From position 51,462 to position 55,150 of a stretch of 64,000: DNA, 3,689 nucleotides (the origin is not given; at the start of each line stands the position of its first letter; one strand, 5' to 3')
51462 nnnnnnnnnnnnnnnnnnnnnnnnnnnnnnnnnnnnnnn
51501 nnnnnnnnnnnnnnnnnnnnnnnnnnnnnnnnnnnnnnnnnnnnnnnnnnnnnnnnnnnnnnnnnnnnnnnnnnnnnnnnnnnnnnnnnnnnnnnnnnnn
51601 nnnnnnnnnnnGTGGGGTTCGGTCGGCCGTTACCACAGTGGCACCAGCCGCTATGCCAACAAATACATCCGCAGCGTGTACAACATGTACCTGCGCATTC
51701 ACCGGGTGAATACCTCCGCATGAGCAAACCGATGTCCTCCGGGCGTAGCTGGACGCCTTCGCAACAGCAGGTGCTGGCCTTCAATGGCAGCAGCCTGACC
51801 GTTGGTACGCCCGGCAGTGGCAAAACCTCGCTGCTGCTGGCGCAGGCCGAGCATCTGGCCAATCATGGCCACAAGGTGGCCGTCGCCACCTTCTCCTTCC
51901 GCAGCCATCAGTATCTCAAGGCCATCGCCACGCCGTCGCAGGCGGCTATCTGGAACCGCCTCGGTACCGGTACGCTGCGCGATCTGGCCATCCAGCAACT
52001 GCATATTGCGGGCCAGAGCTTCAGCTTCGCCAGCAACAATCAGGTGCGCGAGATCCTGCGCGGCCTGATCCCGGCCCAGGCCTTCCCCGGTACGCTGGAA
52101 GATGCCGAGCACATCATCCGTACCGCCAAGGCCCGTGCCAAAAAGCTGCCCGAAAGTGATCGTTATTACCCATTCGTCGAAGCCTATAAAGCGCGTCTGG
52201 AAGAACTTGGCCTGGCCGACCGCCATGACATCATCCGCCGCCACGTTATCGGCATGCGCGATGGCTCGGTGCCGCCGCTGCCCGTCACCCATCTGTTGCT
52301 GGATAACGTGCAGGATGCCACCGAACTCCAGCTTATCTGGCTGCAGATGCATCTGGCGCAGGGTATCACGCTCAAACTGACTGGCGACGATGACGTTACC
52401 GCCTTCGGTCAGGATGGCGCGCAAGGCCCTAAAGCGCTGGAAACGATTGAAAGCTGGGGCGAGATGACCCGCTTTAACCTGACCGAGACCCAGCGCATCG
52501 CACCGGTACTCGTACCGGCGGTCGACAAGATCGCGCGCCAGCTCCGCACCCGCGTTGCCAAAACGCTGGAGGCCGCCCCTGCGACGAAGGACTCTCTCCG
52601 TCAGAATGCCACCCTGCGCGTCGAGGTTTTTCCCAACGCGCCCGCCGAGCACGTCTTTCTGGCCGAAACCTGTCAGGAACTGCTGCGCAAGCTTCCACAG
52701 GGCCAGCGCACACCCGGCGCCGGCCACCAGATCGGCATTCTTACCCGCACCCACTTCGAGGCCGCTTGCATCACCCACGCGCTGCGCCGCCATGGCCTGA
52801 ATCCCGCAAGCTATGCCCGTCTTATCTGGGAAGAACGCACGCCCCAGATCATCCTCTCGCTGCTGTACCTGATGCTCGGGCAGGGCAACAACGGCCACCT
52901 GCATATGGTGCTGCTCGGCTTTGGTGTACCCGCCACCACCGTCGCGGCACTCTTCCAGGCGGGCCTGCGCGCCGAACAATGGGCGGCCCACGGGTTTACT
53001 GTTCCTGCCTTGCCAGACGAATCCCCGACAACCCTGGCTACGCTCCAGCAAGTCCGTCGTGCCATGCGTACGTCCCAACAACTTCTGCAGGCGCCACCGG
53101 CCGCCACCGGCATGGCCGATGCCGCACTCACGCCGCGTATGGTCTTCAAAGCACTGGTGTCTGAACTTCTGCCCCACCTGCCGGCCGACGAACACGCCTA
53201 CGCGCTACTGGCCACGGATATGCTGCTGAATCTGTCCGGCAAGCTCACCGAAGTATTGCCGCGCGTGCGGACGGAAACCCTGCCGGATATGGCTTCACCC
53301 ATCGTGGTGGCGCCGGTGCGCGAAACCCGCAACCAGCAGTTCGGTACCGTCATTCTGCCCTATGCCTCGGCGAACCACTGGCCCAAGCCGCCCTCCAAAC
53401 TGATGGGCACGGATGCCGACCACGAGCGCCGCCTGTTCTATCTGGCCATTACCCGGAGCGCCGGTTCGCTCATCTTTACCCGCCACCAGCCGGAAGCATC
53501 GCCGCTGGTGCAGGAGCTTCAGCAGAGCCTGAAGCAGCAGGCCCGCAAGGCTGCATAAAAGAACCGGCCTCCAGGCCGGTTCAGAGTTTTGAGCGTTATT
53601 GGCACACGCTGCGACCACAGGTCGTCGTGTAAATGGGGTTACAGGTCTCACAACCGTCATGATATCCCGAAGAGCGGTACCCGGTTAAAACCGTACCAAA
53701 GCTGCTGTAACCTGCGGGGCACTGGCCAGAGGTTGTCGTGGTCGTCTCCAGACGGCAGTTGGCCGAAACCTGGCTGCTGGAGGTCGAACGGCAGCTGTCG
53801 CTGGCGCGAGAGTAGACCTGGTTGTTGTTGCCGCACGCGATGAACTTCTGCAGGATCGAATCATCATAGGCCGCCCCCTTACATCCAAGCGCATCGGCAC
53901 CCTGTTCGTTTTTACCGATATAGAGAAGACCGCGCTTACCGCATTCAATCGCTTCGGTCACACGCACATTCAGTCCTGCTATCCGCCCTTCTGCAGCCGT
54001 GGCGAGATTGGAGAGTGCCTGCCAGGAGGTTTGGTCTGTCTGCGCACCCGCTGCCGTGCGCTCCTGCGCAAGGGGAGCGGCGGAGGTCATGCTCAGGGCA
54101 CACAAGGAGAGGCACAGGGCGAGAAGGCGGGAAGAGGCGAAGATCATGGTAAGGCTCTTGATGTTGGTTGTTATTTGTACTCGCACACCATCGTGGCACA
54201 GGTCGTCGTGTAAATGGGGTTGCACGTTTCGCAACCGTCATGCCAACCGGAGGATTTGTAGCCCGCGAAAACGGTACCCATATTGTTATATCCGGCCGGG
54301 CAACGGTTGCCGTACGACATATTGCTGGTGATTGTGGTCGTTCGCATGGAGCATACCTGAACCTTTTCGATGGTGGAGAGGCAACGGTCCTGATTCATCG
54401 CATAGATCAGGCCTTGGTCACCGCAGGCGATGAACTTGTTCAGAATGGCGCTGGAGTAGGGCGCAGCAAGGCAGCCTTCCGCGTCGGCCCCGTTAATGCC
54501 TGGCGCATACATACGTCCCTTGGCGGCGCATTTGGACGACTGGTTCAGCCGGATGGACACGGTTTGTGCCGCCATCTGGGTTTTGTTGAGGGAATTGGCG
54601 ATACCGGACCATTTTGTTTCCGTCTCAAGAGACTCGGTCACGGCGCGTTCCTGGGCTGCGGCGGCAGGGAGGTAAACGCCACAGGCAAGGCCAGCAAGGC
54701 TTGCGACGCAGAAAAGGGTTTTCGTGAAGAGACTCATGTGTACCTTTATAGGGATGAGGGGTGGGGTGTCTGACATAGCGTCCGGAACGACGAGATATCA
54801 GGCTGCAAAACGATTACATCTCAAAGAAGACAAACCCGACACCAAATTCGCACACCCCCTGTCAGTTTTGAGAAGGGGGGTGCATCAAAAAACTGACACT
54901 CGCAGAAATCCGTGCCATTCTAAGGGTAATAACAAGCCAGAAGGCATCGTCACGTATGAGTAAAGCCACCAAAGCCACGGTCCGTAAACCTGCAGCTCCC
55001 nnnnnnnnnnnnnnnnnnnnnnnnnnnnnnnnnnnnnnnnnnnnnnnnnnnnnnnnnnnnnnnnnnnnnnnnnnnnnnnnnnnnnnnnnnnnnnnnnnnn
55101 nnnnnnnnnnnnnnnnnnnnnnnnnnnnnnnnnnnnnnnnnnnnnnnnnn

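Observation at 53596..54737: Tandem paralogous secreted cysteine-rich proteins of unknown family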

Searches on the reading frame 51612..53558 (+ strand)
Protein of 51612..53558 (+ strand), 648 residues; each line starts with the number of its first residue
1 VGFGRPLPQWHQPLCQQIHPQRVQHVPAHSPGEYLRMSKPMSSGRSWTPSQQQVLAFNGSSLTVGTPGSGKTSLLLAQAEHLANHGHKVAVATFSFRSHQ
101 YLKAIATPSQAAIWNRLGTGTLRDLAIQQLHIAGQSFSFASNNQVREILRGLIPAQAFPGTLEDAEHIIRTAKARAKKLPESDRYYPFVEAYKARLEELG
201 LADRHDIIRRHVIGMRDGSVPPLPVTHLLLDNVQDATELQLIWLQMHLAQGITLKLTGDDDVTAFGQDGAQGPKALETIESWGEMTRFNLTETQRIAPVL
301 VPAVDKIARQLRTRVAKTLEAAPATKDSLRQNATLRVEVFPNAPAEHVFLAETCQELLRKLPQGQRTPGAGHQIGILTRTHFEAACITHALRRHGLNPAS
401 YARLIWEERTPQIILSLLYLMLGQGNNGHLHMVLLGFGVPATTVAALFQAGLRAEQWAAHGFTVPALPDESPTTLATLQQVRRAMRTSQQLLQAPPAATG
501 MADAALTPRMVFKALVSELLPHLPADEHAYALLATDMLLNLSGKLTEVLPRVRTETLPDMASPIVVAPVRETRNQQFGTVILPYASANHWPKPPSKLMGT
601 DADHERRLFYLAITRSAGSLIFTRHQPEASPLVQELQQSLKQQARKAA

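Call 8: search_protein_families(library=pfam, proteins=[window:51612-53558:+], max_evalue=0.001)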
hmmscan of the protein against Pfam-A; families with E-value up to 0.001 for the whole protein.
window:51612-53558:+ (648 aa): 3 families
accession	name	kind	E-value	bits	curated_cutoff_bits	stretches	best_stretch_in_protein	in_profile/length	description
PF00580.27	UvrD-helicase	-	9.7e-07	29.2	23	1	49-267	3-255/271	UvrD/REP helicase N-terminal domain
PF13361.12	UvrD_C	-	2.8e-05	24.2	25.6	0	577-625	300-348/350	UvrD-like helicase C-terminal domain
PF13245.12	AAA_19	-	8.8e-05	23.1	25.1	1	61-261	14-127/134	AAA domain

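Call 14: search_protein_families(library=ncbifam, proteins=[window:51612-53558:+], max_evalue=0.01)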
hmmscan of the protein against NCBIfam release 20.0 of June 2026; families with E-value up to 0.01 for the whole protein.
window:51612-53558:+ (648 aa): 6 families
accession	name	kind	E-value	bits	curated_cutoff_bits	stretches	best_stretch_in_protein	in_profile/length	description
NF008276.0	PRK11054.1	equivalog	4e-08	32.2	543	0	604-645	641-682/684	DNA helicase IV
NF008743.0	PRK11773.1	equivalog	4.5e-06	25.3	965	1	226-325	215-314/720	DNA helicase II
TIGR01075.1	uvrD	equivalog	9.7e-06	24.1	1144.45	1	226-332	210-316/715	DNA helicase II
TIGR01074.1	rep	equivalog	0.00012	20.5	951.45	0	224-275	206-257/668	DNA helicase Rep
TIGR01073.1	pcrA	equivalog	0.00026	19.5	911.2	0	226-325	211-310/725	DNA helicase PcrA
NF008172.0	PRK10919.1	equivalog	0.0088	14.3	1168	0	601-624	588-611/673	DNA helicase Rep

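Call 83: search_protein_families(library=padloc, proteins=[window:51732-53558:+], max_evalue=0.01)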
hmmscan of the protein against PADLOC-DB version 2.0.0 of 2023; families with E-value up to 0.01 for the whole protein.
window:51732-53558:+ (608 aa): 23 families
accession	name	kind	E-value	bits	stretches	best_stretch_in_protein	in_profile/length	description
PDLC00117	GajB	-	1e-11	42.1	1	9-357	18-376/604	UrvD helicase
PDLC00121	GajB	-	2.1e-10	37.8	1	186-379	201-381/565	UrvD helicase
PDLC00130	GajB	-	2.3e-07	27.5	1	186-271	207-293/589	UrvD helicase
PDLC00103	GajB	-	4.6e-07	27.1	1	187-387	214-406/612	UrvD helicase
PDLC00114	GajB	-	5.4e-07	26.5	1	187-317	218-346/635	UrvD helicase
PDLC03802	RTasHel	-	9.9e-06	22.7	0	188-347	196-330/675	DRT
PDLC04140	mad8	-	1.3e-05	22.9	1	22-164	31-135/314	mads_8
PDLC00104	GajB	-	4.6e-05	20.4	1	7-44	4-41/574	UrvD helicase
PDLC00145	GajB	-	0.0001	19.1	1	187-272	209-289/572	UrvD helicase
PDLC00112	GajB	-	0.00049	16.8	0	5-56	5-57/581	UrvD helicase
PDLC01087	C3a187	-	0.00052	16.9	1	22-66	214-258/559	NERD+UvrD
PDLC00134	GajB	-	0.00065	16.9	0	187-382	215-403/431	UrvD helicase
PDLC00132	GajB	-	0.0012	15.5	0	9-102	6-101/625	UrvD helicase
PDLC04702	PDC-M54A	-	0.0012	14.4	1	16-58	315-360/1621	-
PDLC00106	GajB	-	0.0013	15.4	1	186-271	207-291/577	UrvD helicase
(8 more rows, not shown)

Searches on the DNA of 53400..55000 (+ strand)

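Call 11: search_dna_similar(query=window:53400-55000:+, collection=plasmids, mode=distant)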
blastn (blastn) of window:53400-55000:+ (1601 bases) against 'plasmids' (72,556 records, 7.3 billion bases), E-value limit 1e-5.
No match.
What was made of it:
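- Tried and rejected: Plasmid DNA search: nothing (call 11).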

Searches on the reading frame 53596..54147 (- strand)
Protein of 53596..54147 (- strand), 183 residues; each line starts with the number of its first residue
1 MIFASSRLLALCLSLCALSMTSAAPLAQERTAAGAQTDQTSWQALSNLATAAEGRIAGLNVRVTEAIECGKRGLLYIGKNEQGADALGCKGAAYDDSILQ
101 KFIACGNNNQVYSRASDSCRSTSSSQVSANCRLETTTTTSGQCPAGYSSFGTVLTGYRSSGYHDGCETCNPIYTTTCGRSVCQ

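Call 3: search_protein_families(library=pfam, proteins=[window:53596-54147:-], max_evalue=10)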
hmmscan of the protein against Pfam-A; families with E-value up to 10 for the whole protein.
window:53596-54147:- (183 aa): 0 families
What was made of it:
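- On VirB5/TraC-type pilus-tip proteins: No Pfam hit (call 3).
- Closest known: TraN of F-like plasmids. Different: A and B are about 160 aa when mature and have no match (call 3).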

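Call 4: search_protein_families(library=ncbifam, proteins=[window:53596-54147:-], max_evalue=10)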
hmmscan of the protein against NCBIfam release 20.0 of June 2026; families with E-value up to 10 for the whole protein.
window:53596-54147:- (183 aa): 0 families
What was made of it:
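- On TraT / TrbK-type exclusion lipoproteins: No profile hit (calls 3, 4).
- No profile match to any Tra or Trb family was found (calls 3, 4).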

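Call 25: search_protein_families(library=phrogs, proteins=[window:53596-54147:-], max_evalue=10)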
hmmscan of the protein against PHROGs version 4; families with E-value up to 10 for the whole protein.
window:53596-54147:- (183 aa): 1 family
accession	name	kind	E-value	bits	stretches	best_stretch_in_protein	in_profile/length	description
phrog_26209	-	unknown function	0.046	14.3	1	9-96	10-98/217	-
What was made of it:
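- On Phage proteins (PHROGs, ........, IMG/VR): Only one chance-level PHROG hit (E 0.046, call 25).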

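Call 58: predict_structure(alignment_id=A5)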
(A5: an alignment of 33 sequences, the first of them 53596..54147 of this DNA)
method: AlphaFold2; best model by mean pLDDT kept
length: 183 residues; sequences in the alignment: 33
mean_pLDDT: 80.7   pTM: 0.34
mean pLDDT of the five models: 80.7, 79.3, 78.9, 77.8, 76.8
residues with pLDDT >= 90: 74; 70-90: 66; 50-70: 34; < 50: 9
segments of 3 or more residues with pLDDT < 50: 29-33
pLDDT, mean of each block of 10 residues (from residue 1): 63 77 53 54 83 87 92 92 93 84 93 91 65 93 94 85 60 93 84
secondary structure, 60 per line:
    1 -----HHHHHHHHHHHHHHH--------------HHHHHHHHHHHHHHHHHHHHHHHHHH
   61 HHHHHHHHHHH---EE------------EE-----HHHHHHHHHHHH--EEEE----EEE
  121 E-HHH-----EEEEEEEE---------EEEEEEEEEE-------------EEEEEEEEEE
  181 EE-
elements in order: H6-20 H35-71 H96-107 E110-113 E118-121 E131-138 E148-157 E171-182
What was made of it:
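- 53596..54147 (-): Gene B, 183 aa (mature about 156 aa, 16.4 kDa, pI 6.7, 10 Cys). This is the B-type orthologue group, which ends ...GRSVCQ. AlphaFold model with mean pLDDT 80.7 (call 58).
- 53599..53880 (-): C-terminal part of B (residues 90-183): helix 96-107, hairpin C105-C119, and strands 131-138, 148-157 and 171-182. Call 58.
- On VirB5/TraC-type pilus-tip proteins: The model has one long helix plus a beta sheet (call 58).
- The AlphaFold model of B has pLDDT 80.7, with the core above 90 (call 58).
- Tried and rejected: It was replaced by a 33-sequence run (pLDDT 81, call 58).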

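Call 62: fold_search(model_id=the predicted structure, library=pdb)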
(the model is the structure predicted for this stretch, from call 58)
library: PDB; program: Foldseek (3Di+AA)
matches with E <= 10: 492; with E <= 0.001: 0
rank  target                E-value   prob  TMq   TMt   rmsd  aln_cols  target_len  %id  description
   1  1rh7_A                1.7e-01  0.72  0.19  0.41   9.6       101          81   16  Crystal Structure of Resistin-like beta (released 2004-06-08)
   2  1rfx_A                1.7e-01  0.51  0.19  0.35  10.1       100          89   15  Crystal Structure of resisitin (released 2004-06-08)
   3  1rgx_C                2.1e-01  0.41  0.18  0.31  11.0       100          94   15  Crystal Structure of resisitin (released 2004-06-08)
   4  8u7z_K1               2.6e-01  0.90  0.21  0.41   3.5        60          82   13  KCTD5/Cullin3/Gbeta1gamma2 Complex: Local Refinment of KCTD5(CTD)/Gbeta1gamma2 (released 2023-10-11)
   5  6dwi_D                5.6e-01  0.23  0.11  0.09   9.6        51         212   18  Structure of the 4462 Antibody Fab fragment bound to a Staphylococcus aureus wall techoic acid analog (released 2018-08-29)
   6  8q5d_B                6.0e-01  0.23  0.11  0.10   9.4        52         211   17  PfRH5 bound to monoclonal antibody MAD10-466 (released 2024-06-05)
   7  8q5d_E                6.0e-01  0.23  0.11  0.10   9.5        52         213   17  PfRH5 bound to monoclonal antibody MAD10-466 (released 2024-06-05)
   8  6qb6_H                6.4e-01  0.28  0.12  0.10   9.2        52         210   19  Mcl1 in complex with a Fab (released 2019-11-06)
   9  1iqw_H                6.4e-01  0.25  0.12  0.10   9.0        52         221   19  CRYSTAL STRUCTURE OF THE FAB FRAGMENT OF THE MOUSE ANTI-HUMAN FAS ANTIBODY HFE7A (released 2002-01-23)
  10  4ris_H                6.4e-01  0.21  0.11  0.09   9.6        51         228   18  Structural Analysis of the Unmutated Ancestor of the HIV-1 Envelope V2 Region Antibody CH58 Isolated From an RV144 HIV (released 2015-08-12)
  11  8dcm_A                7.2e-01  0.25  0.12  0.10   9.0        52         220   19  Crystal structure of Clostridioides difficile binary toxin proCDTb lacking D4 in complex with BINTOXB/22 Fab (released 2023-04-05)
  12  8vgq_H                7.2e-01  0.18  0.11  0.09  12.1        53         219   19  CryoEM structure of GNE-1952-alkylated KRAS G12C in complex with engineered conformationally rigid Fab 2H11.4DS (released 2024-10-30)
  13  3dry_C                7.2e-01  0.13  0.20  0.20  12.3       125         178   17  X-ray crystal structure of human KCTD5 protein crystallized in low-salt buffer (released 2009-02-17)
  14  7jvd_H                7.7e-01  0.23  0.12  0.10   9.0        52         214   19  Fab of 5.6 monoclonal mouse IgG1 co-crystallized with the trisaccharide form of serotype 3 pneumococcal capsular polys (released 2021-06-30)
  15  7e6p_H                8.2e-01  0.23  0.12  0.10   9.0        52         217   19  Fab-amyloid beta fragment complex (released 2022-01-05)
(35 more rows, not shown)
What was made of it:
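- On Resistin-like molecules: Foldseek E 0.17, rmsd about 10 Å (call 62).
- Closest known: Resistin / RELM-beta. Same: These were the top Foldseek hits (call 62).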

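Call 70: fold_search(model_id=the predicted structure, library=viral)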
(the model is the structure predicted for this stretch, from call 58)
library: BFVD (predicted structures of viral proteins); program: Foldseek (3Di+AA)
matches with E <= 10: 143; with E <= 0.001: 0
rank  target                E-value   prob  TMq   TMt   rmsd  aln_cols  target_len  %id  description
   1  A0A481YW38            2.0e-02  0.98  0.18  0.14   6.0        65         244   26  Uncharacterized protein [Marseillevirus LCMAC201]
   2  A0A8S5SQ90            5.9e-01  0.23  0.14  0.38   6.8        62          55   13  Uncharacterized protein [Phage sp. ctPjm15]
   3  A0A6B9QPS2            7.6e-01  0.10  0.13  0.12   7.5        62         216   18  Envelopment polyprotein (Fragment) [Orthobunyavirus oropoucheense]
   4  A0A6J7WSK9            1.2e+00  0.23  0.17  0.16   6.2        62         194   10  Uncharacterized protein [uncultured Caudovirales phage]
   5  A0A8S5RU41            1.2e+00  0.16  0.14  0.34   6.4        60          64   12  (no name in the UniProt tables at hand)
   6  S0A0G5                1.2e+00  0.14  0.14  0.31   7.6        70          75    8  Uncharacterized protein [Cellulophaga phage phi17:1]
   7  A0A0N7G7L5            1.3e+00  0.07  0.12  0.06  23.1       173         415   12  Chitin-binding type-2 domain-containing protein [Chrysochromulina ericina virus CeV-01B]
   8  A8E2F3                1.3e+00  0.09  0.13  0.25   8.0        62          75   11  Uncharacterized protein [Enterococcus phage phiEF24C]
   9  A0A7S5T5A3            1.4e+00  0.03  0.11  0.11  26.9       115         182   13  (no name in the UniProt tables at hand)
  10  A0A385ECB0            1.5e+00  0.33  0.17  0.41   5.1        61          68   10  Uncharacterized protein [Caulobacter phage CcrBL9]
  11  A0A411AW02            1.6e+00  0.23  0.16  0.23   4.2        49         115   14  DUF7352 domain-containing protein [Pantoea phage vB_PagM_LIET2]
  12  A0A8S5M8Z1            1.6e+00  0.15  0.21  0.30  18.4        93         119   12  Uncharacterized protein [Siphoviridae sp. ctB3v5]
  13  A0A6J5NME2            1.7e+00  0.12  0.15  0.29   6.5        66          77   15  DUF4177 domain-containing protein [uncultured Caudovirales phage]
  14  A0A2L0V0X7            1.7e+00  0.12  0.13  0.07  10.6        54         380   30  Uncharacterized protein [Agrobacterium phage Atu_ph07]
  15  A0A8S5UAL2            1.7e+00  0.06  0.19  0.13  18.6       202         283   11  Uncharacterized protein [Myoviridae sp. ctWPU11]
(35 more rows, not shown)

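Call 83: search_protein_families(library=padloc, proteins=[window:53596-54147:-], max_evalue=0.01)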
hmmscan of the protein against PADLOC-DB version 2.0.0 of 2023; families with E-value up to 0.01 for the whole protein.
window:53596-54147:- (183 aa): 0 families
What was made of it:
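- Tried and rejected: Pfam, NCBIfam, PHROGs and PADLOC on A and B: nothing (calls 3, 4, 25, 83).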
